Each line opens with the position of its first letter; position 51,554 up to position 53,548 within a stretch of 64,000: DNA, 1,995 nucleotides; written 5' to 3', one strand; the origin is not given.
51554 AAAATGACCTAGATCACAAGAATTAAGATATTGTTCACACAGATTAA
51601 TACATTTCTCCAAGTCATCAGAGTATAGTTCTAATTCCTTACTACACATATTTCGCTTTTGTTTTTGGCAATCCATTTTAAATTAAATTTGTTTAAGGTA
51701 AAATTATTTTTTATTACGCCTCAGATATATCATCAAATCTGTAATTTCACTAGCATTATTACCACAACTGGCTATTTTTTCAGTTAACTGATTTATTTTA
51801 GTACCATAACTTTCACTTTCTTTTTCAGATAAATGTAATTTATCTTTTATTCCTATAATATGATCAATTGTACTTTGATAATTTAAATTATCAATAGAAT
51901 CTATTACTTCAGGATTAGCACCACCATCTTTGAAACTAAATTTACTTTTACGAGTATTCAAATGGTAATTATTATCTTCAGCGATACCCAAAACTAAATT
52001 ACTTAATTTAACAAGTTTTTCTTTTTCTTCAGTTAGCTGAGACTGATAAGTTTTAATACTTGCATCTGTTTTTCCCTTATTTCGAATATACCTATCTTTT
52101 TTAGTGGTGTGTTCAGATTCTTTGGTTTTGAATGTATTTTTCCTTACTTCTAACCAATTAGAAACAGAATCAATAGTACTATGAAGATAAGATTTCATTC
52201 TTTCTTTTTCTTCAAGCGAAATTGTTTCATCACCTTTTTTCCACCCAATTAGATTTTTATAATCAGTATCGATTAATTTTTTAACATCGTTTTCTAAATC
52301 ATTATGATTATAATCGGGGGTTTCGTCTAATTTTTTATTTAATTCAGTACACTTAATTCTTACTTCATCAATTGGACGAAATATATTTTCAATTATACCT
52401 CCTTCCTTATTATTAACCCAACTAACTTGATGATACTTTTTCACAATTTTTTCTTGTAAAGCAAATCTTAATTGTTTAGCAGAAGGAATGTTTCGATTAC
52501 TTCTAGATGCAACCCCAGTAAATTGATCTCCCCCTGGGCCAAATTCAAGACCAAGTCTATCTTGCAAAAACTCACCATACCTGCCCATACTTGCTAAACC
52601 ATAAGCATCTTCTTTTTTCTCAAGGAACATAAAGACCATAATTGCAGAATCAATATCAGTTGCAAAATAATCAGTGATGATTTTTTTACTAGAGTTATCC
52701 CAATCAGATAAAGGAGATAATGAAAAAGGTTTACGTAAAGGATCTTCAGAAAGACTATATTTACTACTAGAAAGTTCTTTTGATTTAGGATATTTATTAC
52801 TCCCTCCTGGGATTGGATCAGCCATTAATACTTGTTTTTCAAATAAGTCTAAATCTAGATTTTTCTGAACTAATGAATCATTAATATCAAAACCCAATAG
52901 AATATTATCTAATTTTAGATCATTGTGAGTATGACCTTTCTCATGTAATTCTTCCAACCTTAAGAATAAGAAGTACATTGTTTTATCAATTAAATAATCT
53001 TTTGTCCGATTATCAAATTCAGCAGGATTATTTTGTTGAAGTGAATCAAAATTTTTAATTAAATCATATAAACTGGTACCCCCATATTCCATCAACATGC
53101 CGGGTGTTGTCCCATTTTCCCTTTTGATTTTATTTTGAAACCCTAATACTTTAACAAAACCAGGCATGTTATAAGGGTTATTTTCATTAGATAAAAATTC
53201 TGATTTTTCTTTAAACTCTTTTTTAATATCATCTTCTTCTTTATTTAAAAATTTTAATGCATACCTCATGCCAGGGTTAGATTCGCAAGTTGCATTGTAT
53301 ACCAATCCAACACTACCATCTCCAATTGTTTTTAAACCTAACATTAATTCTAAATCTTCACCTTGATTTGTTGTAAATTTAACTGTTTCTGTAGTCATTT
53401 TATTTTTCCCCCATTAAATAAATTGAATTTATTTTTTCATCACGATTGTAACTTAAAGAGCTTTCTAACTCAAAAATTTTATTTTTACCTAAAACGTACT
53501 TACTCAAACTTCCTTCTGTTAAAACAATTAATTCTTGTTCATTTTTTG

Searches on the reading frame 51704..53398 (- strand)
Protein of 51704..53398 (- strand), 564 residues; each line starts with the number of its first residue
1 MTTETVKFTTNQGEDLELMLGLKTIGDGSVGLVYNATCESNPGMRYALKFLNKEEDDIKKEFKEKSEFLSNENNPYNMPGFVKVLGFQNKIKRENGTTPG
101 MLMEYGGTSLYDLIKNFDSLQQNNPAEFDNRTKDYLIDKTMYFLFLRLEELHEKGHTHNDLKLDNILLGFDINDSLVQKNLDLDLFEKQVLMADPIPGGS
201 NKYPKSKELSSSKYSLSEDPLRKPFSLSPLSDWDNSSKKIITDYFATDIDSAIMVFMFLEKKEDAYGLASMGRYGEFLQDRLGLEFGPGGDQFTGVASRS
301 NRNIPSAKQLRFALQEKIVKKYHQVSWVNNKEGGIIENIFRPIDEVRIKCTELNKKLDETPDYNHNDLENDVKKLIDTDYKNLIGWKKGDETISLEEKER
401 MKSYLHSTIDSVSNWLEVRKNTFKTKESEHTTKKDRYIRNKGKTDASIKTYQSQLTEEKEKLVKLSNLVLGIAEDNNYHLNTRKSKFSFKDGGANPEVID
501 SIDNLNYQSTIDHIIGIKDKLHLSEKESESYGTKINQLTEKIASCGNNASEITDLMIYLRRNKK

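Call 5: search_protein_families(library=pfam, proteins=[window:51704-53398:-], max_evalue=0.01)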
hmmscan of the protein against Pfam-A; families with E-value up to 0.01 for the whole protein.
window:51704-53398:- (564 aa): 2 families
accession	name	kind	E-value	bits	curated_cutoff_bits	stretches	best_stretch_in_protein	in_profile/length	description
PF00069.31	Pkinase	-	8.9e-10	38.8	31.7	1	23-169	5-132/263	Protein kinase domain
PF07714.23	PK_Tyr_Ser-Thr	-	0.0031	17.3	23.1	1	23-169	5-136/258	Protein tyrosine and serine/threonine kinase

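Call 61: search_protein_families(library=padloc, proteins=[window:51704-53398:-], max_evalue=0.01)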
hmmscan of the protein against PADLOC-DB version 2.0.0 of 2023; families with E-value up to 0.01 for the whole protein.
window:51704-53398:- (564 aa): 3 families
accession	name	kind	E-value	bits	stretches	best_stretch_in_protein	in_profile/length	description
PDLC04138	mad6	-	2.1e-12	44.7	1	16-169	50-187/659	mads_6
PDLC04047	PD-T4-6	-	2e-07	28.4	1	22-169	15-145/327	-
PDLC04042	PD-T4-6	-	2.6e-05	22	1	24-168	16-142/292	-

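Call 75: search_protein_families(library=ncbifam, proteins=[window:51704-53398:-], max_evalue=0.001)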
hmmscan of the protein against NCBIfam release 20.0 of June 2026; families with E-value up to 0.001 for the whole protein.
window:51704-53398:- (564 aa): 0 families
